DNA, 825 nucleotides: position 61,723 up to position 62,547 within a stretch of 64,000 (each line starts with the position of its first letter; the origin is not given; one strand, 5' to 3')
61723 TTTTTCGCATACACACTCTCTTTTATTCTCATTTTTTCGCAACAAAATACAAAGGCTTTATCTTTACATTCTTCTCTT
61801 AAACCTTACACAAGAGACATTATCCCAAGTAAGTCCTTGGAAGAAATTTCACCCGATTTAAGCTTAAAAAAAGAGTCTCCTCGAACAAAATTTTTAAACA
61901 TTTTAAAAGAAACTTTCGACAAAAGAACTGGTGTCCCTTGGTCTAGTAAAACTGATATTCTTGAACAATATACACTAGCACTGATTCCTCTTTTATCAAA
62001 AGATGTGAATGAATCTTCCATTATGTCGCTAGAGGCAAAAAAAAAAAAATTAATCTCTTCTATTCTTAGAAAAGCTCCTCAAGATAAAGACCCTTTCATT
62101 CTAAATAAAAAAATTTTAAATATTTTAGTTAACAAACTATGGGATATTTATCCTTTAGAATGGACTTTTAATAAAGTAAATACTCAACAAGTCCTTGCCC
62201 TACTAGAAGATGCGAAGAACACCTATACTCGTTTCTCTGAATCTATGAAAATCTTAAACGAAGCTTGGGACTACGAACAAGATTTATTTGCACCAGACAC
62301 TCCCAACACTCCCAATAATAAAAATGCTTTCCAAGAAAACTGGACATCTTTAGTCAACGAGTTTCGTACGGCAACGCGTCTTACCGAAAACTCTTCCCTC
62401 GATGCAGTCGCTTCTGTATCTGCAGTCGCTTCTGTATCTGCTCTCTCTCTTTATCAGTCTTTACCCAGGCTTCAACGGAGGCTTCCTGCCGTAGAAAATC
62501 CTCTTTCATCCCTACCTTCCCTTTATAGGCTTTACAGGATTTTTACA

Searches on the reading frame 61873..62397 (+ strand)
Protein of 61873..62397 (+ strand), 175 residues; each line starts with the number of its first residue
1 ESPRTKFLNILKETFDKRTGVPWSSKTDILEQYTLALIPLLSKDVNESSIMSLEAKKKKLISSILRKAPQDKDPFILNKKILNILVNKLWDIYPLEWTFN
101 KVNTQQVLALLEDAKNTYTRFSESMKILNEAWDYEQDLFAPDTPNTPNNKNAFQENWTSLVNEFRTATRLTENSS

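Call 33: search_protein_representatives(alignment_id=A1)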
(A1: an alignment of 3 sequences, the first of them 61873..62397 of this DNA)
Query: 3 sequences, 162 profile positions. Proteins with E-value up to 0.001 (for the whole library): 2; up to 1e-10: 1; up to 1e-30: 1. The best 2 are listed.
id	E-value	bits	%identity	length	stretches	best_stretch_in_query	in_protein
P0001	7.0e-42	159.4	-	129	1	54-162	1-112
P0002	7.1e-08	48.8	-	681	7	101-140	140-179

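Call 36: find_encoding_contigs(protein=P0001, flank=10000, max_places=6)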
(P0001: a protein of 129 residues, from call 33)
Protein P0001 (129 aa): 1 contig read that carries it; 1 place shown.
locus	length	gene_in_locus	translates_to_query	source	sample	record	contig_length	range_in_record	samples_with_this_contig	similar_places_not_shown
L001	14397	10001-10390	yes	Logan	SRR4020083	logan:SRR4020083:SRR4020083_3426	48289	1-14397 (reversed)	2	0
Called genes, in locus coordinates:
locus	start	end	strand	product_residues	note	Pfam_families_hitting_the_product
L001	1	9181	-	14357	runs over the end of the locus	?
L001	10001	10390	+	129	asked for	-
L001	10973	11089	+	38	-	-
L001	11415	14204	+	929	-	-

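Call 44: search_protein_families(library=ncbifam, proteins=[L001:11415-14201:+], max_evalue=1)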
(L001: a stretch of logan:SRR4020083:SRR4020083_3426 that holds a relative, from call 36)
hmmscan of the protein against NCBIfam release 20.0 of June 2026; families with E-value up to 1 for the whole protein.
L001:11415-14201:+ (929 aa): 1 family
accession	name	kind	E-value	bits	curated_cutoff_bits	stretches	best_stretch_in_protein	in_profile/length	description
NF043039.1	HgcAB_like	equivalog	0.0055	16.3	285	1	315-487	130-304/350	HgcAB-like fusion protein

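Call 45: search_solved_structures(query=A1, max_evalue=10)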
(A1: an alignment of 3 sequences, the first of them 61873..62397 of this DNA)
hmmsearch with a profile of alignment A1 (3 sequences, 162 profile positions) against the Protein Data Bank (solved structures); distinct sequences matched with E-value up to 10: 0.

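Call 50: find_related_loci(query=A1, collection=metagenome_contigs, flank=10000)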
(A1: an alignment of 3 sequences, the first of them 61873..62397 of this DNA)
Query A1 (175 aa) in metagenome_contigs; peptide patterns used: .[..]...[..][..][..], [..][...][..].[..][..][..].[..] (x = any residue, [..] = any of these).
172 stretches matched a pattern, but none encodes a relative of the query by tblastn (E <= 1e-3).

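Call 51: predict_structure(alignment_id=A1)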
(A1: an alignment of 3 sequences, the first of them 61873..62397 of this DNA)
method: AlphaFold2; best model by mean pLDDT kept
length: 175 residues; sequences in the alignment: 3
mean_pLDDT: 47.6   pTM: 0.43
mean pLDDT of the five models: 47.6, 41.6, 41.3, 39.0, 37.9
residues with pLDDT >= 90: 0; 70-90: 0; 50-70: 74; < 50: 101
segments of 3 or more residues with pLDDT < 50: 35-77, 89-121, 140-147, 167-175
pLDDT, mean of each block of 10 residues (from residue 1): 57 58 51 46 34 41 46 43 52 40 42 46 53 52 48 55 49 38
secondary structure, 60 per line:
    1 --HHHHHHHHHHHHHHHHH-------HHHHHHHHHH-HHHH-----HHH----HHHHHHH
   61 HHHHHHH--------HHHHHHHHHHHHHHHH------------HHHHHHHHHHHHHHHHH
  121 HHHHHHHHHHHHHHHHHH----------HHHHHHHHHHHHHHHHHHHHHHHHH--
elements in order: H3-19 H27-36 H38-41 H54-67 H76-91 H104-138 H149-173

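Call 54: search_solved_structures(query=L001:11415-14201:+, max_evalue=1)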
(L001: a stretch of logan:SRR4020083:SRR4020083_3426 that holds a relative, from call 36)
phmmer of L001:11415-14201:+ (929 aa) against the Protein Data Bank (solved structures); distinct sequences matched with E-value up to 1: 0.

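Call 77: fold_search(model_id=the predicted structure, library=pdb)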
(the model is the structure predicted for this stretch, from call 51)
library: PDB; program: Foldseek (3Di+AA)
matches with E <= 10: 204; with E <= 0.001: 0
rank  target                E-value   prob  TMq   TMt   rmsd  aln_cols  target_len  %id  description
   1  6wvt_K                8.1e-01  0.20  0.22  0.23  12.8       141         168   17  Structural basis of alphaE-catenin - F-actin catch bond behavior (released 2020-10-07)
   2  5c1f_A                1.4e+00  0.06  0.19  0.12  38.5       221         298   11  Structure of the Imp2 F-BAR domain (released 2016-01-27)
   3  5l0j_A                1.4e+00  0.13  0.24  0.25  15.2       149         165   15  Human vinculin R903Q, D907R, R910T mutant(residues 891-1066) (released 2016-08-31)
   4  2jpu_MODEL_1_A        1.4e+00  0.09  0.17  0.21  14.8       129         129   15  solution structure of NESG target SsR10, Orf c02003 protein (released 2007-07-03)
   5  6o8b_B                1.6e+00  0.06  0.20  0.06  35.5       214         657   13  Crystal structure of STING CTD in complex with TBK1 (released 2019-05-22)
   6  1w2y_B                2.0e+00  0.04  0.18  0.16  15.5       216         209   13  The crystal structure of a complex of Campylobacter jejuni dUTPase with substrate analogue dUpNHp (released 2004-09-16)
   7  7mqa_LQ               2.1e+00  0.04  0.16  0.05  20.6       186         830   12  Cryo-EM structure of the human SSU processome, state post-A1 (released 2021-09-22)
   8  9le4_E                2.2e+00  0.05  0.16  0.19  20.5       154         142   15  Crystal structure of the MIT-CD complex of STAMBP (released 2025-06-11)
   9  1zww_B                2.2e+00  0.04  0.18  0.17  28.6       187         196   12  Crystal structure of endophilin-A1 BAR domain (released 2005-08-02)
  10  6roc_A                2.3e+00  0.08  0.24  0.23  16.5       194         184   16  Crystal structure of Borrelia burgdorferi outer surface protein BBA69, mutant Leu214Met (Se-Met data) (released 2019-06-26)
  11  7bux_B                2.3e+00  0.06  0.19  0.13  13.2       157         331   14  Eucommia ulmoides FPS1 (released 2021-02-17)
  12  5h79_C                2.4e+00  0.06  0.18  0.21  22.9       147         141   16  Crystal structure of a repeat protein with three Protein A repeat module (released 2017-06-28)
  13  9le4_G                2.4e+00  0.04  0.15  0.18  17.8       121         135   18  Crystal structure of the MIT-CD complex of STAMBP (released 2025-06-11)
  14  7utj_G                2.7e+00  0.08  0.23  0.26  14.0       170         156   15  Cryogenic electron microscopy 3D map of F-actin bound by human dimeric alpha-catenin (released 2023-03-08)
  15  6nt9_A                2.7e+00  0.06  0.20  0.07  35.2       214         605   13  Cryo-EM structure of the complex between human TBK1 and chicken STING (released 2019-03-06)
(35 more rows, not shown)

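Call 80: search_protein_families(library=phrogs, proteins=[L001:11415-14201:+], max_evalue=0.1)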
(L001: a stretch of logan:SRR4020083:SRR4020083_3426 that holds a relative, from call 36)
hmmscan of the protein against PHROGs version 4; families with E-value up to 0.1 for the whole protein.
L001:11415-14201:+ (929 aa): 0 families

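Call 81: search_protein_families(library=padloc, proteins=[L001:11415-14201:+], max_evalue=0.1)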
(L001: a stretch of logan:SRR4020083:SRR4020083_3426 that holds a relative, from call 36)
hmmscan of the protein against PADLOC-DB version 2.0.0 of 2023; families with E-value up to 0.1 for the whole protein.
L001:11415-14201:+ (929 aa): 0 families

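Call 85: find_related_loci(query=A1, collection=viral_contigs, flank=5000)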
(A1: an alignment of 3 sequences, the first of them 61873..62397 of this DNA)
Query A1 (175 aa) in viral_contigs; peptide patterns used: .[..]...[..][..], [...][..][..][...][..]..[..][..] (x = any residue, [..] = any of these).
109 stretches matched a pattern, but none encodes a relative of the query by tblastn (E <= 1e-3).

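Call 88: search_dna_similar(query=L001:11415-14201:+, collection=plasmids, mode=protein, max_evalue=0.001, max_rows=10)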
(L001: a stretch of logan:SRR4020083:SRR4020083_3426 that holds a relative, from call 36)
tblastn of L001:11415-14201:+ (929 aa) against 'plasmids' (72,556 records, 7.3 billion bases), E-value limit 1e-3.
No match.

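Call 89: search_dna_similar(query=L001:11415-14201:+, collection=phages, mode=protein, max_evalue=0.001, max_rows=10)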
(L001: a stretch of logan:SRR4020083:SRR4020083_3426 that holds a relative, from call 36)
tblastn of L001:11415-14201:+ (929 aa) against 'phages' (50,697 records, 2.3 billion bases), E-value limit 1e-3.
No match.
